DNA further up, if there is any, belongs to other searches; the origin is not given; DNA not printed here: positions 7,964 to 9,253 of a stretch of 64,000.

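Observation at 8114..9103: Cas4/DUF83-type nuclease split by four predicted transmembrane helices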

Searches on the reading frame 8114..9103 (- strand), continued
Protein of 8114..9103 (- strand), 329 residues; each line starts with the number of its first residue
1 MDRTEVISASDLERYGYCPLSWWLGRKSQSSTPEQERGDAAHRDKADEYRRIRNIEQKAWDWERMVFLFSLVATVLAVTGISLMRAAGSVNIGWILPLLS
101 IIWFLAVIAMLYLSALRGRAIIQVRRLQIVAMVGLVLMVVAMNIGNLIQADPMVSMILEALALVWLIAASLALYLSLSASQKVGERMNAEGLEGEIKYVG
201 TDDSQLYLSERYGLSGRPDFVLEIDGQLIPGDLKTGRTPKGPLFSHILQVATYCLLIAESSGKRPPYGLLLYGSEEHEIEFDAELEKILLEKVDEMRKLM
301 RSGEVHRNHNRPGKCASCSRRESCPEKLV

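Call 54: search_protein_families(library=pfam, proteins=[L078:38-2635:+, L058:3414-6020:+, L061:5097-5903:+, L055:7078-8529:+, L078:3919-4395:-, L086:5514-5939:+, L086:163-5499:+, L089:4062-5783:-, L085:3950-4612:-], max_evalue=0.01)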
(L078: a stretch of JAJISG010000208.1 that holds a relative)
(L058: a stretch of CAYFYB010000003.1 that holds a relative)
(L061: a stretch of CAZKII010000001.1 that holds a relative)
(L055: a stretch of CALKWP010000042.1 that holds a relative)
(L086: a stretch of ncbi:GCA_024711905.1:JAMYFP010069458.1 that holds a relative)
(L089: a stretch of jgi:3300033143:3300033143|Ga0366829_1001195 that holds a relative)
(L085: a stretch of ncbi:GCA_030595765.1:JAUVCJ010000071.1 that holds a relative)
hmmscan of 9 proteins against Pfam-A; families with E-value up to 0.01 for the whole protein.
L078:38-2635:+ (865 aa): 5 families
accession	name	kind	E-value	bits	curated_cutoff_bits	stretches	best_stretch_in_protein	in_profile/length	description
PF13091.12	PLDc_2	-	1.1e-34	119.5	27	2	383-522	1-132/132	PLD-like domain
PF00932.25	LTD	-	6.9e-28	97.6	34.3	2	191-307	5-108/109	Lamin Tail Domain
PF00614.28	PLDc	-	9.4e-09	35.4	21.9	2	466-487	4-25/28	Phospholipase D Active site motif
PF18911.6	PKD_4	-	0.00072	20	27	1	726-805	3-83/85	PKD domain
PF00801.26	PKD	-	0.0015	19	23.5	1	744-805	18-78/80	PKD domain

L058:3414-6020:+ (868 aa): 7 families
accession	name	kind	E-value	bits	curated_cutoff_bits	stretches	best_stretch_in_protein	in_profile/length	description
PF13091.12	PLDc_2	-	3.9e-42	143.6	27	2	386-525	1-132/132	PLD-like domain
PF00932.25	LTD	-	3.3e-28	98.7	34.3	2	194-310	5-108/109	Lamin Tail Domain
PF00614.28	PLDc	-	1.1e-09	38.3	21.9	2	469-491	4-26/28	Phospholipase D Active site motif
PF00801.26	PKD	-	2.4e-06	27.9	23.5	1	735-804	7-75/80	PKD domain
PF18911.6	PKD_4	-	0.00011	22.6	27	1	728-805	3-80/85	PKD domain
PF11495.14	Regulator_TrmB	-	0.0042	16.8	22.2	0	606-677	36-85/233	Archaeal transcriptional regulator TrmB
PF22352.2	K319L-like_PKD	-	0.0059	17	27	0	756-810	26-84/84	K319L-like, PKD domain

L061:5097-5903:+ (268 aa): 1 family
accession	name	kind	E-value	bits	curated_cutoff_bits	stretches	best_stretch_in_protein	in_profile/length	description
PF00149.33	Metallophos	-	2.6e-06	28.4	21.5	1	27-145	4-116/191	Calcineurin-like phosphoesterase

L055:7078-8529:+ (483 aa): 3 families
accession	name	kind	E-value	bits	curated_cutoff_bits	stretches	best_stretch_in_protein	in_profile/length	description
PF02517.21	Rce1-like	-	1.4e-09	38.5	22.4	1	201-308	7-92/93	Type II CAAX prenyl endopeptidase Rce1-like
PF08271.17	Zn_Ribbon_TF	-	0.00024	21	29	1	440-465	1-28/43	TFIIB zinc-binding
PF12760.12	Zn_ribbon_IS1595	-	0.0036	17.7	25.4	1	438-463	17-44/46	Transposase zinc-ribbon domain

L078:3919-4395:- (158 aa): 0 families

L086:5514-5939:+ (141 aa): 0 families

L086:163-5499:+ (1778 aa): 0 families

L089:4062-5783:- (573 aa): 2 families
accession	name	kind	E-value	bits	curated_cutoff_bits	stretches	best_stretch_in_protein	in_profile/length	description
PF02369.22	Big_1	-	6.1e-05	23.5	34.9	1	435-486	21-73/93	Bacterial Ig-like domain (group 1)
PF13620.12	CarboxypepD_reg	-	0.0058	17.4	32.3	0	436-482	3-47/82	Carboxypeptidase regulatory-like domain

L085:3950-4612:- (220 aa): 0 families

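Call 55: search_protein_families(library=padloc, proteins=[window:8114-9103:-], max_evalue=0.01)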
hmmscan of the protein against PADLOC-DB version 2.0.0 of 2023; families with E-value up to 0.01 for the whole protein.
window:8114-9103:- (329 aa): 17 families
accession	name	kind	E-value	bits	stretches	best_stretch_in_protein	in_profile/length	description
PDLC00943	Cas4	-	2.9e-22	77.5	1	209-325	63-179/180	CRISPR-associated protein Cas4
PDLC00944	Cas4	-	2.2e-21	74.8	1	206-325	59-177/177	Cas4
PDLC01250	Cas4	-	2.6e-19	68.1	1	204-325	52-168/168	"CAS-I,CAS-II,CAS-III,CAS-IV,CAS-V,CAS-VI; acquisition_associated"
PDLC01447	Cas4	-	3.4e-16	58.1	1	189-327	46-160/161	"CAS-I,CAS-II,CAS-III,CAS-IV,CAS-V,CAS-VI; acquisition_associated"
PDLC02034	Cas4d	-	4.4e-15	53.8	1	204-324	62-180/192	-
PDLC01611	Cas4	-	6.1e-13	47.4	1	197-324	46-156/158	"CAS-I,CAS-II,CAS-III,CAS-IV,CAS-V,CAS-VI; acquisition_associated"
PDLC02035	Cas4d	-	7.4e-13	46.4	1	206-324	56-174/196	-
PDLC01773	Cas4c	-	3.6e-12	44.2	1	208-325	80-194/229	-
PDLC02083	Cas4_II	-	8e-09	34.2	1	210-324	71-183/186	-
PDLC02067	Cas1b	-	1.5e-08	31.9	1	203-324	46-174/533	-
PDLC00060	DruK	-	2.3e-08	31.8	1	211-324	140-259/347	PD-(D/E)XK nuclease superfamily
PDLC00059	DruK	-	7.6e-07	26.6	1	211-324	123-234/326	PD-(D/E)XK nuclease superfamily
PDLC01747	Cas1g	-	7.4e-06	22.8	1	208-324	57-176/523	-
PDLC01774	Cas4c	-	1.2e-05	23.2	1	245-324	110-190/213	-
PDLC00058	DruK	-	7.8e-05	19.5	1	205-325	147-274/388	PD-(D/E)XK nuclease superfamily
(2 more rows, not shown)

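Call 61: find_related_loci(query=A2, collection=viral_contigs, flank=5000)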
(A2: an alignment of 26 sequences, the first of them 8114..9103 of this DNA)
Query A2 (329 aa) in viral_contigs; peptide patterns used: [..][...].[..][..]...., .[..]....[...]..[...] (x = any residue, [..] = any of these).
97 stretches matched a pattern, but none encodes a relative of the query by tblastn (E <= 1e-3).

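Call 73: list_cluster_members(proteins=[P0174, P0200, P0212, P0213, P0239, P0241, P0245, P0268, P0269, P0263])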
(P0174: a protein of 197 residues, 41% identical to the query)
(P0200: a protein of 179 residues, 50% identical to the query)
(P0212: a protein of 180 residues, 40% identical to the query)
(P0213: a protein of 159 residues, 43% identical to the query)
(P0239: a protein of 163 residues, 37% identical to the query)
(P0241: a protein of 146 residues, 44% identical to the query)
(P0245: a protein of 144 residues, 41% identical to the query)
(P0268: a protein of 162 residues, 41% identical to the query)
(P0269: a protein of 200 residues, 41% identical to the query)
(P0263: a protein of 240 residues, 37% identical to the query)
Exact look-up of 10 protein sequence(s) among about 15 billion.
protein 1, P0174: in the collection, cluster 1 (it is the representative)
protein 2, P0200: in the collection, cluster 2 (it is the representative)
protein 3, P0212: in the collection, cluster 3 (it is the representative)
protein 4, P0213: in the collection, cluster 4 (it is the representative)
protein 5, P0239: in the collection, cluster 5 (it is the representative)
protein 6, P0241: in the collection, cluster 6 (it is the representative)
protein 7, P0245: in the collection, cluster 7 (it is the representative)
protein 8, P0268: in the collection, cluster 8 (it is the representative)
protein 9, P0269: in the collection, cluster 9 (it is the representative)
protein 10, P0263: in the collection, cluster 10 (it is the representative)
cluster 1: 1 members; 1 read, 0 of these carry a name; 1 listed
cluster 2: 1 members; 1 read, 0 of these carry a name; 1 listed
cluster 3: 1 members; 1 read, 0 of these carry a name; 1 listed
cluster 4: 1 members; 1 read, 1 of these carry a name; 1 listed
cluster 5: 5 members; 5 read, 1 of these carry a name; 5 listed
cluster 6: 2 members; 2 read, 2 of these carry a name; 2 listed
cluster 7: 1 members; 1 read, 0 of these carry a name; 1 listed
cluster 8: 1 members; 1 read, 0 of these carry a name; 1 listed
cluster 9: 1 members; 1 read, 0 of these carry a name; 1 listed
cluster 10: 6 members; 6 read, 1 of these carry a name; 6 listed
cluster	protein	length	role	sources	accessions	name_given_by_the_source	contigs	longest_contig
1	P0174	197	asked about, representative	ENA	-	-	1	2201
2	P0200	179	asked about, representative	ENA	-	-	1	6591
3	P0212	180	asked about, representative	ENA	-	-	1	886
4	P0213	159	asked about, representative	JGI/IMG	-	CRISPR-associated exonuclease Cas4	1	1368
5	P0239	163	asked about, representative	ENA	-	-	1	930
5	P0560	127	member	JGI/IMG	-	CRISPR-associated exonuclease Cas4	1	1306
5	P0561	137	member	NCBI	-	-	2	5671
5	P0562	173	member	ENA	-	-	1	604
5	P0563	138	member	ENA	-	-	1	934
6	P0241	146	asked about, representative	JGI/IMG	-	CRISPR-associated exonuclease Cas4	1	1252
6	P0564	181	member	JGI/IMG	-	CRISPR-associated exonuclease Cas4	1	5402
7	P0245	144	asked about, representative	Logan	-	-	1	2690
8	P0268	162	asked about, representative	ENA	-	-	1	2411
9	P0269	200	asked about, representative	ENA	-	-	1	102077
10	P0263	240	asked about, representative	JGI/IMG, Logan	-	-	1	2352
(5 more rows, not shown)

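Call 74: find_encoding_contigs(protein=P0415, flank=4000, max_places=2)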
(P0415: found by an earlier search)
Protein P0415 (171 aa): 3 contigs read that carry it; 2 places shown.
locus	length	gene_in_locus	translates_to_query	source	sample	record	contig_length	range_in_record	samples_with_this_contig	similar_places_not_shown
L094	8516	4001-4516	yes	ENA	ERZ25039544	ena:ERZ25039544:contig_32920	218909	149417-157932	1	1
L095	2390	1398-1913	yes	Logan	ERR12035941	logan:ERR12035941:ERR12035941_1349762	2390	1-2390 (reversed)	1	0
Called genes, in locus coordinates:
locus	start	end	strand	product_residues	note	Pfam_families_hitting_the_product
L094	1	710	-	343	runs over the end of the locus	PF19587:DUF6094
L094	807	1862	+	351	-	PF03403:PAF-AH_p_II, PF07224:Chlorophyllase, PF01738:DLH, PF12697:Abhydrolase_6 (faint), PF12740:PETase (weak), PF12146:Hydrolase_4 (faint), PF00326:Peptidase_S9 (faint)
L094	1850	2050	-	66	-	-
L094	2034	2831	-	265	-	PF05565:Sipho_Gp157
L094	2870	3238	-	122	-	-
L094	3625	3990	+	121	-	-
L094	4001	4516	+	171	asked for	PF12705:PDDEXK_1, PF01930:Cas_Cas4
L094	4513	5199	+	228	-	PF02517:Rce1-like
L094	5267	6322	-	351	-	PF04055:Radical_SAM (faint)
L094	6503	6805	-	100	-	-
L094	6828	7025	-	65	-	-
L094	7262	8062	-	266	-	PF25680:Mom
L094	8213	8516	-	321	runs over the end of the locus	-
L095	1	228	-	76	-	?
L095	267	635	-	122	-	-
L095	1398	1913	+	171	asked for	PF12705:PDDEXK_1, PF01930:Cas_Cas4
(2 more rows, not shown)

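Call 75: find_encoding_contigs(protein=P0427, flank=4000, max_places=2)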
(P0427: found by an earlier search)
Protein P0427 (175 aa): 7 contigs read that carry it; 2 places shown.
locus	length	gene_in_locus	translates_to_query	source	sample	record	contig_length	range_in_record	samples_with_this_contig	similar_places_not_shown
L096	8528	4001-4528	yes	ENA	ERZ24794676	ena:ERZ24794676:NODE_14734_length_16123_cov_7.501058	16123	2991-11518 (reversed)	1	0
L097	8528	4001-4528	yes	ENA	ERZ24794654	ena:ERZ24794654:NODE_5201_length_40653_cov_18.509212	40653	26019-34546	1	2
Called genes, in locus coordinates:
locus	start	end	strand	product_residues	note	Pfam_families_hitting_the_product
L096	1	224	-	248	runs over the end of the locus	PF13489:Methyltransf_23, PF08241:Methyltransf_11, PF08242:Methyltransf_12 (weak), PF13649:Methyltransf_25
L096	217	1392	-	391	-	PF01590:GAF (weak), PF13185:GAF_2, PF07730:HisKA_3, PF02518:HATPase_c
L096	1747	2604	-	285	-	PF01476:LysM, PF17210:SdrD_B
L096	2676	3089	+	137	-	PF00436:SSB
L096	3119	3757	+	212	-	PF01997:Translin (weak)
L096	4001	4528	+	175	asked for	PF12705:PDDEXK_1 (weak), PF01930:Cas_Cas4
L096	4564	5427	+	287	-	PF01513:NAD_kinase, PF20143:NAD_kinase_C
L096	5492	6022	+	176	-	-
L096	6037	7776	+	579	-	PF02463:SMC_N, PF13476:AAA_23, PF13555:AAA_29 (faint)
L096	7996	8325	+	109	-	-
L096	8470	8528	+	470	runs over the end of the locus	PF03446:NAD_binding_2, PF00393:6PGD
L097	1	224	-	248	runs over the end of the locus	PF13489:Methyltransf_23, PF08241:Methyltransf_11, PF08242:Methyltransf_12 (weak), PF13649:Methyltransf_25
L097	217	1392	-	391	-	PF01590:GAF (weak), PF13185:GAF_2, PF07730:HisKA_3, PF02518:HATPase_c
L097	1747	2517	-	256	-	PF01476:LysM, PF17210:SdrD_B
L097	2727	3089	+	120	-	PF00436:SSB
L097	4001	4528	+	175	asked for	PF12705:PDDEXK_1 (weak), PF01930:Cas_Cas4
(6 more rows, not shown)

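Call 83: find_related_loci(query=A5, collection=metagenome_contigs, flank=2500)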
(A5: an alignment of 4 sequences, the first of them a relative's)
Query A5 (175 aa) in metagenome_contigs; peptide patterns used: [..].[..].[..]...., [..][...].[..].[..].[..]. (x = any residue, [..] = any of these).
600 stretches matched a pattern (row limit reached: there are more); 351 encode a relative of the query (tblastn E <= 1e-3); the best 80 are kept; 80 distinct loci.
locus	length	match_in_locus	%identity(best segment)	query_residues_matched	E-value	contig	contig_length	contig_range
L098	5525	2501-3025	89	1-175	3e-106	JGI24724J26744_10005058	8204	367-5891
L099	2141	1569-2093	89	1-175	9e-110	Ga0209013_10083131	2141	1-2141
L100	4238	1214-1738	86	1-175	9e-101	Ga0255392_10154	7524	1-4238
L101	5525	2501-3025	85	1-175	2e-100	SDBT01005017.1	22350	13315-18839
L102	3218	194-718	89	1-175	4e-100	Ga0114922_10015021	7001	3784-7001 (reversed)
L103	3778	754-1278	83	1-175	3e-97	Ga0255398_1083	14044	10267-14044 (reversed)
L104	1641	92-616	87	1-175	5e-102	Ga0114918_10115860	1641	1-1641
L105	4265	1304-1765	88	22-175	7e-92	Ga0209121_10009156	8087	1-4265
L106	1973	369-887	58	2-175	3e-72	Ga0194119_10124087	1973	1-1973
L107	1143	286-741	68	24-175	9e-75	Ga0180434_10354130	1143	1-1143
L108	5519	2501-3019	59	2-175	3e-69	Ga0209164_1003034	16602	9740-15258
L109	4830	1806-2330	60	1-175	2e-68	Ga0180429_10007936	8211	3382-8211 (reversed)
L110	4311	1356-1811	66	24-175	4e-68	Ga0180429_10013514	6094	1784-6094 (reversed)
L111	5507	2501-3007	56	5-175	1e-67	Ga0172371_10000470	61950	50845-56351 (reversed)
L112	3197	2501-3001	57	7-175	6e-66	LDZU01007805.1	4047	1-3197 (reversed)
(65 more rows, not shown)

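Call 91: search_protein_families(library=pfam, proteins=[L096:5492-6022:+, L096:3119-3757:+, L096:7996-8325:+, L096:3744-3992:+, L094:3625-3990:+, L094:2870-3238:-], max_evalue=0.1)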
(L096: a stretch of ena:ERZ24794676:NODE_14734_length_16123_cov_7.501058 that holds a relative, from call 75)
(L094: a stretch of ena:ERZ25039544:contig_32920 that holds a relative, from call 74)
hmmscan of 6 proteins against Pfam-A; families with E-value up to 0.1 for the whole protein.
L096:5492-6022:+ (176 aa): 1 family
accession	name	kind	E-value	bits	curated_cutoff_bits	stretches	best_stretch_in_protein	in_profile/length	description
PF00643.29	zf-B_box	-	0.0014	19.2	24.1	1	7-33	4-30/42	B-box zinc finger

L096:3119-3757:+ (212 aa): 2 families
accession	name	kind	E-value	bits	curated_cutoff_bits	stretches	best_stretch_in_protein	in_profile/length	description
PF01997.21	Translin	-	3.7e-07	30.8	25.9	1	19-176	2-188/205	Translin family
PF25617.1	PhiKZ_gp86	-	0.005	16.3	26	1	10-69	288-347/408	Bacteriophage PhiKZ vertex-binding protein gp86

L096:7996-8325:+ (109 aa): 1 family
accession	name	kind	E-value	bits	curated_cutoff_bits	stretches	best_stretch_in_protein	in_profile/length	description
PF14110.11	DUF4282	-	0.004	18.2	27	1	17-95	15-83/86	Domain of unknown function (DUF4282)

L096:3744-3992:+ (82 aa): 2 families
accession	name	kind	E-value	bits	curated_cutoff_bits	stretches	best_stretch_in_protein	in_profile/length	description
PF07787.17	TMEM43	-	0.0047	16.7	23.3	1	27-74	157-204/250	Transmembrane protein 43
PF01930.23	Cas_Cas4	-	0.087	13.4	22.7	1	11-53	3-46/160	Domain of unknown function DUF83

L094:3625-3990:+ (121 aa): 1 family
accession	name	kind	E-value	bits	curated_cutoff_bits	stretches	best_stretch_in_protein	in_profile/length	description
PF01654.22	Cyt_bd_oxida_I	-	0.037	13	26.2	1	46-118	345-411/418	Cytochrome bd terminal oxidase subunit I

L094:2870-3238:- (122 aa): 1 family
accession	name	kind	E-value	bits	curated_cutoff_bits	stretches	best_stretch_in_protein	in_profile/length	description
PF06147.18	DUF968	-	0.0016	19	27.8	1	1-48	122-164/171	Protein of unknown function (DUF968)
